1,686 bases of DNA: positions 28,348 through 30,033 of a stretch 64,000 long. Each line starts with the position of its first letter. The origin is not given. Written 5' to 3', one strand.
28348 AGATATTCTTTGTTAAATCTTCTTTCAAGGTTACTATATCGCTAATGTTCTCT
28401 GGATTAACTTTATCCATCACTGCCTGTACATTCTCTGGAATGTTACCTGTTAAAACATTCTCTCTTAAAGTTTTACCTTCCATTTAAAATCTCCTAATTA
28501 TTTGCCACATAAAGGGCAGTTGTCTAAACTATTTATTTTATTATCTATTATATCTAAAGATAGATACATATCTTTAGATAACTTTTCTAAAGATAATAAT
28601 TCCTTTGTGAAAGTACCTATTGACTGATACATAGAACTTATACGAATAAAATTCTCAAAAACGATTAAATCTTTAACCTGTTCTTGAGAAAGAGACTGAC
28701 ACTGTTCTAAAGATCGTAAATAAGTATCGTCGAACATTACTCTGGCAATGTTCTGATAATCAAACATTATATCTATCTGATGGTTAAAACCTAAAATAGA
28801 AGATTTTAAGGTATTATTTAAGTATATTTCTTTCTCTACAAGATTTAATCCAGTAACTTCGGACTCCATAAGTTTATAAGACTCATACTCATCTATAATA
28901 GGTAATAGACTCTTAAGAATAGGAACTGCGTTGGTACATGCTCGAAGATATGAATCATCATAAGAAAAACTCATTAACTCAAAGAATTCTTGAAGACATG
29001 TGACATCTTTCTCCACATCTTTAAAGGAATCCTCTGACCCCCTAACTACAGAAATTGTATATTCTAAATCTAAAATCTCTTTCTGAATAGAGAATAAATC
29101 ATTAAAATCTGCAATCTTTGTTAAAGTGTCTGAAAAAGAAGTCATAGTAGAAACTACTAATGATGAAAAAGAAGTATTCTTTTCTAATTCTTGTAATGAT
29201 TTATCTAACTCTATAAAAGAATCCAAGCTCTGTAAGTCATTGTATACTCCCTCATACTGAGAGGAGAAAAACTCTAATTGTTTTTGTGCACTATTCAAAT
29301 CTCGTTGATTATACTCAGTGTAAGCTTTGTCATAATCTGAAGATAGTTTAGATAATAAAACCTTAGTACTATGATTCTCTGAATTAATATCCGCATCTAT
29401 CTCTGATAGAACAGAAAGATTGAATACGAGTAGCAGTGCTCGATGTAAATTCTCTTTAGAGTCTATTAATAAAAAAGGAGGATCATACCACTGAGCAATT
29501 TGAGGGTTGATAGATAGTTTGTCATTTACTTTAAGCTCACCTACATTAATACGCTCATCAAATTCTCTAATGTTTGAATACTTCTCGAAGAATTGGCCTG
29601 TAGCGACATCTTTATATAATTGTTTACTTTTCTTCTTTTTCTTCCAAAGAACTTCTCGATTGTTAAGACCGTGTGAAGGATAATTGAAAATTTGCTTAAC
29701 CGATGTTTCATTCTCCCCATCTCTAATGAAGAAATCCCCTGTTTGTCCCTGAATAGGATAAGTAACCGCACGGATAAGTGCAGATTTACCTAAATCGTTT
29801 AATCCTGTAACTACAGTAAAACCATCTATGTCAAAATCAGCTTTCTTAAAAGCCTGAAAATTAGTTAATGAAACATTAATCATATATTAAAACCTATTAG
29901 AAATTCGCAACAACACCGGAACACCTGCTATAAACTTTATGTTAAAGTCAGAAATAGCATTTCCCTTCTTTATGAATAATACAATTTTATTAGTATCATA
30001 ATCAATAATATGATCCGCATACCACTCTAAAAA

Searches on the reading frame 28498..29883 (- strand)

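Call 12: search_protein_families(library=phrogs, proteins=[window:28498-29883:-], max_evalue=0.001)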
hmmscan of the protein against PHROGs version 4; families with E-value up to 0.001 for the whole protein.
window:28498-29883:- (461 aa): 4 families
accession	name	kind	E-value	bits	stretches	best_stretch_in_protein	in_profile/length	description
phrog_16465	-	DNA, RNA and nucleotide metabolism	2.4e-07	31.2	1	3-100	7-103/491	exonuclease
phrog_1499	-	unknown function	2.6e-05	24.7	1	5-239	9-206/427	-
phrog_4747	-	unknown function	3.9e-05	23.9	1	3-66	5-75/610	-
phrog_77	-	DNA, RNA and nucleotide metabolism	0.00074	19.1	1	4-42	301-342/967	SbcC-like subunit of palindrome specific endonuclease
